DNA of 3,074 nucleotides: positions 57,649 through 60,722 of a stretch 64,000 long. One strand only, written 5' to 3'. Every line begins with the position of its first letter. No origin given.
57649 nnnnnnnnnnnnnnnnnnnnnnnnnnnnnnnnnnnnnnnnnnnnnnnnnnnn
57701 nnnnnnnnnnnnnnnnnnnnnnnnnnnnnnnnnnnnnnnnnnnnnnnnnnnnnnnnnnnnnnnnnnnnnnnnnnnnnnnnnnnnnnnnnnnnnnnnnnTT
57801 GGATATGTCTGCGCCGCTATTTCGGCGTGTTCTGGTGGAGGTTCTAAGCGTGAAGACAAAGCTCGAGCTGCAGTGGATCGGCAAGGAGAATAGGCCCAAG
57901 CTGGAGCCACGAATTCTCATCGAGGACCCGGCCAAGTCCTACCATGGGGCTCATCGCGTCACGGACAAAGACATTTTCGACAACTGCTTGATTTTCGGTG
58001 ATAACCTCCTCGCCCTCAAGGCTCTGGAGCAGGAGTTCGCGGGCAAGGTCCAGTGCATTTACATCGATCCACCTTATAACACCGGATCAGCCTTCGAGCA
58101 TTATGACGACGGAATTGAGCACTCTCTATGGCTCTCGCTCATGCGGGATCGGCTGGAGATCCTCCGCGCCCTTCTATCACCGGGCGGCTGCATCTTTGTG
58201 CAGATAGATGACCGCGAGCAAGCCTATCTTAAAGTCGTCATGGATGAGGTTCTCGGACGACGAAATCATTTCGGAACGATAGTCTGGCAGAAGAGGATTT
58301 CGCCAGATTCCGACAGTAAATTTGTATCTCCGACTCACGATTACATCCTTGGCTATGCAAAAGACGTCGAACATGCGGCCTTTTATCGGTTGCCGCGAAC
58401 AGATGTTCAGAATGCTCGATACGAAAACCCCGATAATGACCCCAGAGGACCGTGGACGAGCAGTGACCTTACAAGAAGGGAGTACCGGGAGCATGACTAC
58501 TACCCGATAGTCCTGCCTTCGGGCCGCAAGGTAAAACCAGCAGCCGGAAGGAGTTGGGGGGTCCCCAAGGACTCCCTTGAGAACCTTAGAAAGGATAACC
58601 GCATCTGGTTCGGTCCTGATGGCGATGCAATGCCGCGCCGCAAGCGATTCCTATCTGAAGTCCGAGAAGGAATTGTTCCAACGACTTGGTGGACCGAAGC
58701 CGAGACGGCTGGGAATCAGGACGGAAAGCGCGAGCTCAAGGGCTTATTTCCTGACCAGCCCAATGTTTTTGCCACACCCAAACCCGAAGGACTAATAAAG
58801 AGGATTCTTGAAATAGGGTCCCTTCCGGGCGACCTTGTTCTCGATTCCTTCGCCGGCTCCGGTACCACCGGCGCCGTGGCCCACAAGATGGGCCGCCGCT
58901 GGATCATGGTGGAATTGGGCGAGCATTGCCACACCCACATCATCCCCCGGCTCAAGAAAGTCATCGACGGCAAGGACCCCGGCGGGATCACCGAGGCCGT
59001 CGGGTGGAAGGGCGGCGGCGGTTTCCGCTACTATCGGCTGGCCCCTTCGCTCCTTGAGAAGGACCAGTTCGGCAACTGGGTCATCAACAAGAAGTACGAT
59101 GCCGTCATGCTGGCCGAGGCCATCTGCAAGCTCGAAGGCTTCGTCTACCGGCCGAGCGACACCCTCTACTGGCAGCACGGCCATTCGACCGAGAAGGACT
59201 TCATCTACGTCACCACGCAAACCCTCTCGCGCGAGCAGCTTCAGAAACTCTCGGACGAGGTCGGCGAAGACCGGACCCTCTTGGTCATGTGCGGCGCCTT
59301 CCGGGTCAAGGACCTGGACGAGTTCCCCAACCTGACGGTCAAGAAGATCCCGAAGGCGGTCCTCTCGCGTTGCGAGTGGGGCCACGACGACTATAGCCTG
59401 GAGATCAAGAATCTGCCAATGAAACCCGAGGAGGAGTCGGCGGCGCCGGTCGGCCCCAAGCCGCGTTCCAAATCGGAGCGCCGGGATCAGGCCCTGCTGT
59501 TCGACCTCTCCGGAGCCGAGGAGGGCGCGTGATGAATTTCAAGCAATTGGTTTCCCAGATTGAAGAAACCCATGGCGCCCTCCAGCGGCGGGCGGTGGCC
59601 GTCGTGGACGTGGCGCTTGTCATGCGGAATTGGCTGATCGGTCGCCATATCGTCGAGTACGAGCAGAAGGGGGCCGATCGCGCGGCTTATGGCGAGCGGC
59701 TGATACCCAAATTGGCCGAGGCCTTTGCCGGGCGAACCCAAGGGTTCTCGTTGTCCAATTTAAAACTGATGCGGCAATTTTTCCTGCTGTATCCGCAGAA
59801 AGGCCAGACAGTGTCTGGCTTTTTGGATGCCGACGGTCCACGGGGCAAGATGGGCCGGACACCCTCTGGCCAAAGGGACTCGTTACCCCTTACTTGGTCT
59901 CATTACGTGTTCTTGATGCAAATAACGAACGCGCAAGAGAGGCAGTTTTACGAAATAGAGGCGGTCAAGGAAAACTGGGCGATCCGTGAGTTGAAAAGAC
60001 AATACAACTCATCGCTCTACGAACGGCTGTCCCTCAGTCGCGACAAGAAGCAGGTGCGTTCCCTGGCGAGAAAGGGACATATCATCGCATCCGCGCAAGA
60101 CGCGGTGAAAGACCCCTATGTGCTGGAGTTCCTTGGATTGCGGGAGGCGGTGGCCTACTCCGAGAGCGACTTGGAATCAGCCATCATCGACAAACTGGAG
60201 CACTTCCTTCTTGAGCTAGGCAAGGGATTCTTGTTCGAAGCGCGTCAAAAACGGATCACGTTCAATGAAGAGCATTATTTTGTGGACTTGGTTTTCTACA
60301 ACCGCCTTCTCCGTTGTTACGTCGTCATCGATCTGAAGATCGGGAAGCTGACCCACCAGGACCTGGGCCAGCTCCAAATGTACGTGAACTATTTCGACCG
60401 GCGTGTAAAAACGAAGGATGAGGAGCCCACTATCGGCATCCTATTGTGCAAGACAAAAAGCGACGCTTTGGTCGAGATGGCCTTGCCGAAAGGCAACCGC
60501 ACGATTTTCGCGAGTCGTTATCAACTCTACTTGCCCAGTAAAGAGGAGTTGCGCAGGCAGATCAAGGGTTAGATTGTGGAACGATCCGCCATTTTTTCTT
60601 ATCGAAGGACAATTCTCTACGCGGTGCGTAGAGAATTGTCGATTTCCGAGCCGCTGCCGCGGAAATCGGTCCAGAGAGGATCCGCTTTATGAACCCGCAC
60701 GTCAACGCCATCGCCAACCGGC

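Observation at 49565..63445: Tightly coupled candidate defense operon: SNF2 helicase, 64-aa protein, SMC-like ATPase, OLD-family ATPase-Toprim nuclease, 260-aa unknown, Type III mod, YhcG nuclease, Type III res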

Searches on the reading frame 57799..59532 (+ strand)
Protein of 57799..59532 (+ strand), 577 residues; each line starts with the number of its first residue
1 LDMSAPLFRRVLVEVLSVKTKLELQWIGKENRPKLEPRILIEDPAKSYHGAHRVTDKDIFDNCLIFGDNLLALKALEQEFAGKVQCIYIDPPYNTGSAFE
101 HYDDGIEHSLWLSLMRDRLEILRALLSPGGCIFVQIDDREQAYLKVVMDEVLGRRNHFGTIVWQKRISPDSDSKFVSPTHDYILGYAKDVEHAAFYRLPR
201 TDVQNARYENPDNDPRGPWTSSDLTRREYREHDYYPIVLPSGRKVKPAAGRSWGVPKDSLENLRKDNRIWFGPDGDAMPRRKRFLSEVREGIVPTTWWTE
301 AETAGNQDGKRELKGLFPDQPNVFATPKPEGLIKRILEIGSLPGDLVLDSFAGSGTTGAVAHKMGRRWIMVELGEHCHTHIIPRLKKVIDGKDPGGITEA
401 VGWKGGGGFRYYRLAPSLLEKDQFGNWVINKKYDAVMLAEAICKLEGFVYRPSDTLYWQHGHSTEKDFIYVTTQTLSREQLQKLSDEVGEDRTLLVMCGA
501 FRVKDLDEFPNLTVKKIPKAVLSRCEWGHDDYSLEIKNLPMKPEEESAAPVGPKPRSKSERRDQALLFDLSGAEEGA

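Call 3: search_protein_families(library=padloc, proteins=[window:57799-59532:+], max_evalue=0.01)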
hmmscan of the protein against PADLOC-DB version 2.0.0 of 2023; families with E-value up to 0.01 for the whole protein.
window:57799-59532:+ (577 aa): 59 families (the best 25 are shown)
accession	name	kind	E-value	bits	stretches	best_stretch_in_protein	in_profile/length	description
PDLC03636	MTase_III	-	2e-219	728.1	1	17-540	2-559/575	Type III methyltransferase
PDLC03644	MTase_III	-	1.4e-117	391.7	1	24-423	4-430/542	Type III methyltransferase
PDLC03637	MTase_III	-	1.6e-87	292.4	1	34-375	92-455/513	Type III methyltransferase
PDLC03634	MTase_III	-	2.8e-80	269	2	105-379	167-450/621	Type III methyltransferase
PDLC03635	MTase_III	-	3.8e-72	242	2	52-198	209-358/708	Type III methyltransferase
PDLC03638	MTase_III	-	1.2e-64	217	1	57-415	376-713/816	Type III methyltransferase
PDLC03640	MTase_III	-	1.7e-64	216.3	3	191-392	238-450/654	Type III methyltransferase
PDLC03641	MTase_III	-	1.7e-61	206.7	2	107-372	180-445/657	Type III methyltransferase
PDLC03642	MTase_III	-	3.6e-41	139.4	1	55-362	76-380/528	Type III methyltransferase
PDLC03354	MTase_II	-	1.8e-39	133.9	1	17-376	20-373/425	Type II methyltransferase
PDLC03639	MTase_III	-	4.3e-38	129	2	61-249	87-280/639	Type III methyltransferase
PDLC03633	MTase_III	-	3.6e-32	109.8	3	322-378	290-346/616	Type III methyltransferase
PDLC03300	MTase_II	-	6.2e-32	108.9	2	324-378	215-269/302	Type II methyltransferase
PDLC03278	MTase_II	-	6.1e-29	99.6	2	70-201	10-134/390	Type II methyltransferase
PDLC03646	MTase_III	-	1.7e-27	93.7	2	60-184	470-592/1057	Type III methyltransferase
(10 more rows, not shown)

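Call 4: search_protein_families(library=pfam, proteins=[window:57799-59532:+], max_evalue=0.01)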
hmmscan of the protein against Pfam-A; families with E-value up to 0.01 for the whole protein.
window:57799-59532:+ (577 aa): 2 families
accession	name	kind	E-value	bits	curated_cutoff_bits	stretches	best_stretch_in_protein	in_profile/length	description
PF01555.25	N6_N4_Mtase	-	1.2e-45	156.6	26.7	1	84-379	1-217/221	DNA methylase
PF03602.21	Cons_hypoth95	-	0.00062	19.9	24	0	76-113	104-143/182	Conserved hypothetical protein 95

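Call 5: search_protein_families(library=ncbifam, proteins=[window:57799-59532:+], max_evalue=0.001)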
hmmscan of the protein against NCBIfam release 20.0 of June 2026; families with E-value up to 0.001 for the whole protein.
window:57799-59532:+ (577 aa): 3 families
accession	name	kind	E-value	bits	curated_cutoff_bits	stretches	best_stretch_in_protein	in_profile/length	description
NF008572.0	PRK11524.1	equivalog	1.4e-20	73.6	292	2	325-376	196-247/294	adenine-specific DNA-methyltransferase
NF050803.1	DnaMtaseCcrMCaul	equivalog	1.1e-15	57.4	830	1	322-389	184-251/350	adenine-specific DNA-methyltransferase CcrM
NF010253.0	PRK13699.1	subfamily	1.5e-07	31.4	244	1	325-388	145-208/226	DNA methyltransferase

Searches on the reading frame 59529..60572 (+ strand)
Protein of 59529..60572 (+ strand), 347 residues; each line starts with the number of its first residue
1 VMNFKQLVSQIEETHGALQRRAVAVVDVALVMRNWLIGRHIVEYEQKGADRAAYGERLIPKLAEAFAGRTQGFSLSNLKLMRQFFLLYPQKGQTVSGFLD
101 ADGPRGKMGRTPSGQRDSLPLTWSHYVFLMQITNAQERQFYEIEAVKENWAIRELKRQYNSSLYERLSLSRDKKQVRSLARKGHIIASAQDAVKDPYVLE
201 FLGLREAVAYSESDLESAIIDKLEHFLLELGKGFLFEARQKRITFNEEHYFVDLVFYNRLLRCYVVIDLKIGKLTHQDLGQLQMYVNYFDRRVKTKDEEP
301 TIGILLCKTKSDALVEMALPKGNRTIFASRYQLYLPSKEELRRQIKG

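Call 3: search_protein_families(library=padloc, proteins=[window:59529-60572:+], max_evalue=0.01)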
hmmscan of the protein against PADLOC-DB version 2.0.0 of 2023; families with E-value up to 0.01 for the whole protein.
window:59529-60572:+ (347 aa): 30 families (the best 25 are shown)
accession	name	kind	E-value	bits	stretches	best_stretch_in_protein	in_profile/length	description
PDLC04807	PDC-S02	-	1e-134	447.2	1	3-346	12-336/351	-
PDLC04803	PDC-S02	-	6e-100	332.3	1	70-346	7-255/269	-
PDLC04810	PDC-S02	-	1.8e-81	272.2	1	3-344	10-339/355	-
PDLC04795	PDC-S02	-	1.9e-81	272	1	4-345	24-340/357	-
PDLC04831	PDC-S02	-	6.2e-78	260.7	1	4-343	11-335/346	-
PDLC04827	PDC-S02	-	1.8e-71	238.5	1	4-248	10-232/234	-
PDLC04820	PDC-S02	-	1e-68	229.9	2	121-344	124-315/332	-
PDLC04822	PDC-S02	-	2.7e-64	215.6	1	6-316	12-293/294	-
PDLC04823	PDC-S02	-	8e-55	183.2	2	245-345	63-169/175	-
PDLC04813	PDC-S02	-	4.5e-51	171.2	1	188-345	3-158/175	-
PDLC04802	PDC-S02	-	1.8e-45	153.1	2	200-346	62-168/171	-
PDLC01464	PD_DExK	-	1.9e-38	129.7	1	123-268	1-126/126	"CAS-I,CAS-II,CAS-III,CAS-IV,CAS-V,CAS-VI; associated"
PDLC04812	PDC-S02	-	3.2e-35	119.2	1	5-165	9-147/151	-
PDLC04826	PDC-S02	-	2.5e-32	110.3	1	3-235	10-217/222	-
PDLC04817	PDC-S02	-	2e-27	94.4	3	121-223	105-208/286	-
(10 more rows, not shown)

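Call 4: search_protein_families(library=pfam, proteins=[window:59529-60572:+], max_evalue=0.01)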
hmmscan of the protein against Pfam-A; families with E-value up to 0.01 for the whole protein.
window:59529-60572:+ (347 aa): 3 families
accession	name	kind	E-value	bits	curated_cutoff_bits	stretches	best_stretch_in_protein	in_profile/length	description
PF06250.17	YhcG_C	-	6.1e-58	195.6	32.5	1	190-345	1-156/157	YhcG PDDEXK nuclease domain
PF17761.7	DUF1016_N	-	1.8e-31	109.5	32.8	1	11-166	2-137/137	DUF1016 N-terminal domain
PF13588.12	HSDR_N_2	-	0.0089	16.5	25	0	241-289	28-78/110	Type I restriction enzyme R protein N terminus (HSDR_N)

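Call 5: search_protein_families(library=ncbifam, proteins=[window:59529-60572:+], max_evalue=0.001)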
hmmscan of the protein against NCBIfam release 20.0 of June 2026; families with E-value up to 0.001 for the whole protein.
window:59529-60572:+ (347 aa): 0 families
